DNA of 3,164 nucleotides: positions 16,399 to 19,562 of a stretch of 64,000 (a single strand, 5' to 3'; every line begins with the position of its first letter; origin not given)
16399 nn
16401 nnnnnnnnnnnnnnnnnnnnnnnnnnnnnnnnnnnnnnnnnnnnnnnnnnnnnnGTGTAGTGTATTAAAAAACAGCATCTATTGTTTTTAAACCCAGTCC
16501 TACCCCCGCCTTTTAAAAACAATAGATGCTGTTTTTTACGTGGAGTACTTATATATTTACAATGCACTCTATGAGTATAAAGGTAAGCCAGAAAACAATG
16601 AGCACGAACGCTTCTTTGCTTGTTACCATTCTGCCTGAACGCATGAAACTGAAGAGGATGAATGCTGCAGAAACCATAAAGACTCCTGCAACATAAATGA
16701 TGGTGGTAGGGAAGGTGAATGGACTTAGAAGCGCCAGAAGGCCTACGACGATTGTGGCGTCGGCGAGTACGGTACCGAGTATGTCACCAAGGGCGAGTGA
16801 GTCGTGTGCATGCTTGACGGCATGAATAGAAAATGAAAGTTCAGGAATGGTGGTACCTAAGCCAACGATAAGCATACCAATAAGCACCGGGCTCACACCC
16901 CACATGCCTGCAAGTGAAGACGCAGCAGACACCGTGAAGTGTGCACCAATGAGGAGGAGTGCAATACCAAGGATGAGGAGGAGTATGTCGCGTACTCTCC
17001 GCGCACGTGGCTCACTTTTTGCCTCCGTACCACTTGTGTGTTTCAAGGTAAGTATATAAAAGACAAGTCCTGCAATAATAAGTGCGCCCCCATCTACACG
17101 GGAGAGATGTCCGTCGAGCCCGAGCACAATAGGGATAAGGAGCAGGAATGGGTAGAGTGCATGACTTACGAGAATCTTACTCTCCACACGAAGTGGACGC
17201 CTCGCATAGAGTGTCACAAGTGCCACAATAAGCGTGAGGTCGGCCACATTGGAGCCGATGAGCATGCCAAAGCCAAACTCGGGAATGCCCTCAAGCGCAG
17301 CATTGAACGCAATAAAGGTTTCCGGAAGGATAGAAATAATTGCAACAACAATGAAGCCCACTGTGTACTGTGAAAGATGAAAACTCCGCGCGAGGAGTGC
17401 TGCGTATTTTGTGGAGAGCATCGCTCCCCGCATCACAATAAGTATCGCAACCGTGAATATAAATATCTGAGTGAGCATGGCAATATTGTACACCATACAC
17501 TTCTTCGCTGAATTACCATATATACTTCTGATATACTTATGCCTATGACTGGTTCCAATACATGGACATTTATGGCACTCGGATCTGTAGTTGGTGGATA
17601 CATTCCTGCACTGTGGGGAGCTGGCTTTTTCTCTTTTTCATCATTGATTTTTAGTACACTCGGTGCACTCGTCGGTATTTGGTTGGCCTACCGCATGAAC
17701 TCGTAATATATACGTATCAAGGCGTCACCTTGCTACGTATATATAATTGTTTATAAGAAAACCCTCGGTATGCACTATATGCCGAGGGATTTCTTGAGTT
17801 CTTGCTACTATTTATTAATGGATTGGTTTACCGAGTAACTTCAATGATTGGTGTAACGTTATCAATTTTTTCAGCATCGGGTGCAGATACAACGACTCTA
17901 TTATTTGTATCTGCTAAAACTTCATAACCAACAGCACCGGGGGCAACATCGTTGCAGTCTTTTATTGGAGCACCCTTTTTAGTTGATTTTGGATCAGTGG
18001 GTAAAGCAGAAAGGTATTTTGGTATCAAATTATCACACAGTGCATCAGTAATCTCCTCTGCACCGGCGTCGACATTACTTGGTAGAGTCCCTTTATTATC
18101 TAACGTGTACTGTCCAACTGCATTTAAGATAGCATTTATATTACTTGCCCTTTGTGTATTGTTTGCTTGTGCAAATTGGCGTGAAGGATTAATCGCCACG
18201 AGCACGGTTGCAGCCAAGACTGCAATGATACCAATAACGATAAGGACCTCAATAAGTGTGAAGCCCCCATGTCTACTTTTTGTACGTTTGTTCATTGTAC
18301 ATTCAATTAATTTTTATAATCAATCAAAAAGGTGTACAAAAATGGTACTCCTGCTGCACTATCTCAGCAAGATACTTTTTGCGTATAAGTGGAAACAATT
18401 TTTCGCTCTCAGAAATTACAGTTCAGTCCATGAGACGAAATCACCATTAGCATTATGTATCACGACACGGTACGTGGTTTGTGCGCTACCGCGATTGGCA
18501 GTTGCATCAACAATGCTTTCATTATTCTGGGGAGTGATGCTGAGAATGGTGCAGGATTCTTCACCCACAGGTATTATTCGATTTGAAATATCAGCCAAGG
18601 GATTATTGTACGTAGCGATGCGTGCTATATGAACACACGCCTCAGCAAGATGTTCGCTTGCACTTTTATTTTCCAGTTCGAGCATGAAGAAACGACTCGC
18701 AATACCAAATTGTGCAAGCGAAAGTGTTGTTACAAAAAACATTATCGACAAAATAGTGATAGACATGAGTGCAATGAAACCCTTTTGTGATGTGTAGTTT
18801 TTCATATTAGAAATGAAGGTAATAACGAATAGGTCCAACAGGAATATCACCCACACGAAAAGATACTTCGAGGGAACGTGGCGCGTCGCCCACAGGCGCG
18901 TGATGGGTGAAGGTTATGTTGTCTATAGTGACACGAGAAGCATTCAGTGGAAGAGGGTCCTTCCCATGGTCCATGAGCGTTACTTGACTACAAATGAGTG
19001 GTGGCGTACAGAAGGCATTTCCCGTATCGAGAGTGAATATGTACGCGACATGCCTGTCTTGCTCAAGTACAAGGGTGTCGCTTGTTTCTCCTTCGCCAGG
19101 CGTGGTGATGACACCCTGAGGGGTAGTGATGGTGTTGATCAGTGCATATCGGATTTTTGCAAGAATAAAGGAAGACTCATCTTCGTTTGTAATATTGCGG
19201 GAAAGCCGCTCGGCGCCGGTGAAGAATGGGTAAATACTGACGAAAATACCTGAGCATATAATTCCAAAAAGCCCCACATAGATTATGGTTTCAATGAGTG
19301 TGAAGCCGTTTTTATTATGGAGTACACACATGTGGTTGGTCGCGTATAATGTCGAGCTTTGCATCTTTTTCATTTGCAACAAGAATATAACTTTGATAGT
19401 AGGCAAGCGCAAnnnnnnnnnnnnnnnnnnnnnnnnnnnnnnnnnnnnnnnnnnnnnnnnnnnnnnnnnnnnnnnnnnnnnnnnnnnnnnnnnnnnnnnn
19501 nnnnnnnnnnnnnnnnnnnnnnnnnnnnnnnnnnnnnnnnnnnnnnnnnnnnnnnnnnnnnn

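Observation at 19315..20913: Type IV pilin-like protein fused to an LVIVD-repeat beta-propeller (possible pilus-tip adhesin)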

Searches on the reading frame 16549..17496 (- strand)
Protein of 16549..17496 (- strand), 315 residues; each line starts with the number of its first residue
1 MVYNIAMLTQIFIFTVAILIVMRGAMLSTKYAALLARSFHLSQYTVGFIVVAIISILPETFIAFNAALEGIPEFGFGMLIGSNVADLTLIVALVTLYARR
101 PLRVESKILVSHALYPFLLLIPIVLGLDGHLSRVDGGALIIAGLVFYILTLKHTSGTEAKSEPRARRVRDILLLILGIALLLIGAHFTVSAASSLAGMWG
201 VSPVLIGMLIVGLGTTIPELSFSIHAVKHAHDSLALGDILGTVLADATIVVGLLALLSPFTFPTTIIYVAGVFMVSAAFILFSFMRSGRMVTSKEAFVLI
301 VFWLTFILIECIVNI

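Call 39: search_protein_families(library=pfam, proteins=[window:16549-17496:-], max_evalue=0.001)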
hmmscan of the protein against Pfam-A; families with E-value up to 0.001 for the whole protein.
window:16549-17496:- (315 aa): 1 family
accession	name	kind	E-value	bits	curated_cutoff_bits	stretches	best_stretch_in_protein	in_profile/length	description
PF01699.29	Na_Ca_ex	-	3e-33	115.3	24.9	2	171-309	3-148/151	Sodium/calcium exchanger protein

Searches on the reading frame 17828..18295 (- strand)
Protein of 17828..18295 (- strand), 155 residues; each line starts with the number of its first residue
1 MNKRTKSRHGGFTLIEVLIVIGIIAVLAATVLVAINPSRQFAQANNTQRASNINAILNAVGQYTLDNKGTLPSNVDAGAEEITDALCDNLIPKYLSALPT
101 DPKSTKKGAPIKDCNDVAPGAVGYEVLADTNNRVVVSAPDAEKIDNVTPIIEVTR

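Call 5: search_protein_families(library=pfam, proteins=[window:17828-18295:-], max_evalue=1)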
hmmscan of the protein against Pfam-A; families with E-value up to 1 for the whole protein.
window:17828-18295:- (155 aa): 5 families
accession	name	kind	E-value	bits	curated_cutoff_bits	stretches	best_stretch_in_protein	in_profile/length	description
PF07963.17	N_methyl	-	4.6e-08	32.7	21.2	1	7-31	2-26/27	Prokaryotic N-terminal methylation motif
PF14221.11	DUF4330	-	0.041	14.5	27.6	1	10-58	12-60/167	Domain of unknown function (DUF4330)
PF23960.2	DUF7289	-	0.069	13.1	27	1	19-52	15-48/238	Family of unknown function (DUF7289)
PF09930.14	DUF2162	-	0.12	12.2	34.4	1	15-65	126-176/223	Predicted transporter (DUF2162)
PF15879.10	MWFE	-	0.21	12.3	27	1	16-51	3-38/55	NADH-ubiquinone oxidoreductase MWFE subunit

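Call 6: search_protein_families(library=ncbifam, proteins=[window:17828-18295:-], max_evalue=1)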
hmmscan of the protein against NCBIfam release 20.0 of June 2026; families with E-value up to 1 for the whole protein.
window:17828-18295:- (155 aa): 22 families
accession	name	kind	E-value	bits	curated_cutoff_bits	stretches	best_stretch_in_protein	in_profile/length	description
TIGR01710.1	typeII_sec_gspG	equivalog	4.9e-09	36.3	88.85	1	11-103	2-95/134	type II secretion system major pseudopilin GspG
TIGR01708.2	typeII_sec_gspH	equivalog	1.2e-06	28.6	80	1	10-57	2-47/169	type II secretion system minor pseudopilin GspH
TIGR02532.1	IV_pilin_GFxxxE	domain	1.6e-06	27.7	16.3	1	10-31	2-23/24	prepilin-type N-terminal cleavage/methylation domain-containing protein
NF040999.1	pilin_ComGC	equivalog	3.4e-06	27.2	75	1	11-73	3-62/84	competence type IV pilus major pilin ComGC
NF041013.1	T4P_ComGE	equivalog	4.4e-06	26.7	49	1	11-68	5-61/83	competence type IV pilus minor pilin ComGE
NF007862.0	PRK10574.1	equivalog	1.9e-05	24.8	138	1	8-80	3-71/145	prepilin peptidase-dependent pilin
NF041775.1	typeIV_PilA_Myxo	equivalog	6.4e-05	23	400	1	4-59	5-58/214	type IV pilin protein PilA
TIGR01707.1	gspI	equivalog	0.00022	21.7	44.35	1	11-40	1-30/101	type II secretion system minor pseudopilin GspI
NF040982.1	ComGD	equivalog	0.00043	20.7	70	1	11-62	3-52/139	competence type IV pilus minor pilin ComGD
NF007800.0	PRK10506.1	equivalog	0.00091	19.1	158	1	4-56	3-53/163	prepilin peptidase-dependent protein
TIGR01711.1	gspJ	equivalog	0.0022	17.9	64.85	1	10-51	1-44/192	type II secretion system minor pseudopilin GspJ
TIGR02596.1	TIGR02596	subfamily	0.0028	17.7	70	1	12-40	1-29/196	Verru_Chthon cassette protein D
NF047828.1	T3SSXpsI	equivalog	0.0072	16.4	150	1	11-59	3-53/132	type II secretion system protein XpsI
TIGR02523.1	type_IV_pilV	equivalog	0.017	15.6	52.2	1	11-54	3-47/139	type IV pilus modification protein PilV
NF045849.1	ICE_MMCAP2_0565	equivalog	0.027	14.2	40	1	18-60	18-60/80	Mbov_0395 family pilin-like conjugal transfer protein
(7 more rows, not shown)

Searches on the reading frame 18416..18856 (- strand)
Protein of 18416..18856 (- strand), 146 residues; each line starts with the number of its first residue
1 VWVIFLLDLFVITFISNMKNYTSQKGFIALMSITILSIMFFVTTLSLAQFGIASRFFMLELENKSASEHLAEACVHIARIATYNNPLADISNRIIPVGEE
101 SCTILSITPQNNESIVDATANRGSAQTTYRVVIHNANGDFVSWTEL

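Call 5: search_protein_families(library=pfam, proteins=[window:18416-18856:-], max_evalue=1)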
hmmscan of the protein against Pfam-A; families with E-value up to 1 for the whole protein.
window:18416-18856:- (146 aa): 0 families

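Call 6: search_protein_families(library=ncbifam, proteins=[window:18416-18856:-], max_evalue=1)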
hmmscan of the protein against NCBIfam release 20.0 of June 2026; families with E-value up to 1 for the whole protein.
window:18416-18856:- (146 aa): 0 families

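Call 69: search_solved_structures(query=A5, max_evalue=10)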
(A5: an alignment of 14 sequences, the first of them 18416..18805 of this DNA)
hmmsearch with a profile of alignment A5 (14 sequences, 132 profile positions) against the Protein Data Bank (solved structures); distinct sequences matched with E-value up to 10: 0.

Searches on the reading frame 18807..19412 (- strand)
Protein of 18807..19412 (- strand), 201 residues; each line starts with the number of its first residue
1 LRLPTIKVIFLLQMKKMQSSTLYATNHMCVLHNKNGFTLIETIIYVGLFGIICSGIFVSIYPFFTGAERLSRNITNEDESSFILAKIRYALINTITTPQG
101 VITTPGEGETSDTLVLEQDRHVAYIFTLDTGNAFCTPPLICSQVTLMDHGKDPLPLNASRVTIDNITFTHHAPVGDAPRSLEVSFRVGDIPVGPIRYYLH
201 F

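Call 5: search_protein_families(library=pfam, proteins=[window:18807-19412:-], max_evalue=1)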
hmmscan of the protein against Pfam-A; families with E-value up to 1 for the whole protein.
window:18807-19412:- (201 aa): 2 families
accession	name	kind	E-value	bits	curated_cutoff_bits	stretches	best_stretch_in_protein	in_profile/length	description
PF07963.17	N_methyl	-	8.1e-05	22.5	21.2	1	32-56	2-26/27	Prokaryotic N-terminal methylation motif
PF06478.18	CoV_RPol_N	-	0.083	12.3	25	1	21-66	282-327/350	Coronavirus RNA-dependent RNA polymerase, N-terminal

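Call 6: search_protein_families(library=ncbifam, proteins=[window:18807-19412:-], max_evalue=1)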
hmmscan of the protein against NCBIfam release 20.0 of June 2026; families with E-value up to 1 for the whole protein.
window:18807-19412:- (201 aa): 1 family
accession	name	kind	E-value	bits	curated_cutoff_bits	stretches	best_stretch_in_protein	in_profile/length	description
NF041013.1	T4P_ComGE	equivalog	0.018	15.1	49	1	33-57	2-26/83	competence type IV pilus minor pilin ComGE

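Call 68: search_solved_structures(query=A4, max_evalue=10)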
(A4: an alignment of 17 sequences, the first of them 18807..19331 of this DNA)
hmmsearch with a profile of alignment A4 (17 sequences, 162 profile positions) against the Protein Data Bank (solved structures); distinct sequences matched with E-value up to 10: 16.
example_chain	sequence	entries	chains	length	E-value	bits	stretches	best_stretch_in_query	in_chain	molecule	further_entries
9egp_A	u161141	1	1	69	0.0013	22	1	5-32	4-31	Geopilin domain 1 protein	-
7tgg_A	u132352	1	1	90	0.0014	22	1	5-32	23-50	Geopilin domain 1 protein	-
9laa_A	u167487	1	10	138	0.024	17.9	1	5-32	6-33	Type IV pilin protein PilA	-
8pfb_G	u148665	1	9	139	0.34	14.1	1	12-85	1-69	Type IV pilin PilE1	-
6xxe_A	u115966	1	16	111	0.54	13.5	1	12-113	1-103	Uncharacterized protein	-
9i4f_A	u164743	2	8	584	0.76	13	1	84-155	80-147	Alpha-1,3-galactosidase PpaGal | Alpha-1,3-galactosidase B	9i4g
8yk3_A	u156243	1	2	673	0.83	12.9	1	79-135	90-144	Alpha-galactosidase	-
9lab_B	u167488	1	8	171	0.85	12.9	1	7-31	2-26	MSHA major pilin subunit MshA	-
8yk2_B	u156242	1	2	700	0.86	12.8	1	79-135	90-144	Alpha-galactosidase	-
8yk1_A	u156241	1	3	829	0.97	12.7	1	79-135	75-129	Alpha-galactosidase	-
2m7g_A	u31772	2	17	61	1.1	12.5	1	12-38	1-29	Geopilin domain 1 protein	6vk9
8q5h_K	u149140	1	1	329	1.3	12.3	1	34-75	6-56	Kinetochore scaffold 1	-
8qqj_J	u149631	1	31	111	1.6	12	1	12-60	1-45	Type IV narrow pilus major component PilA5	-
6j49_O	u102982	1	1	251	5.9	10.1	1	68-127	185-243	Outer surface protein A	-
8qad_A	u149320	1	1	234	6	10.1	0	52-79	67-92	sc-apCC-6-LLIA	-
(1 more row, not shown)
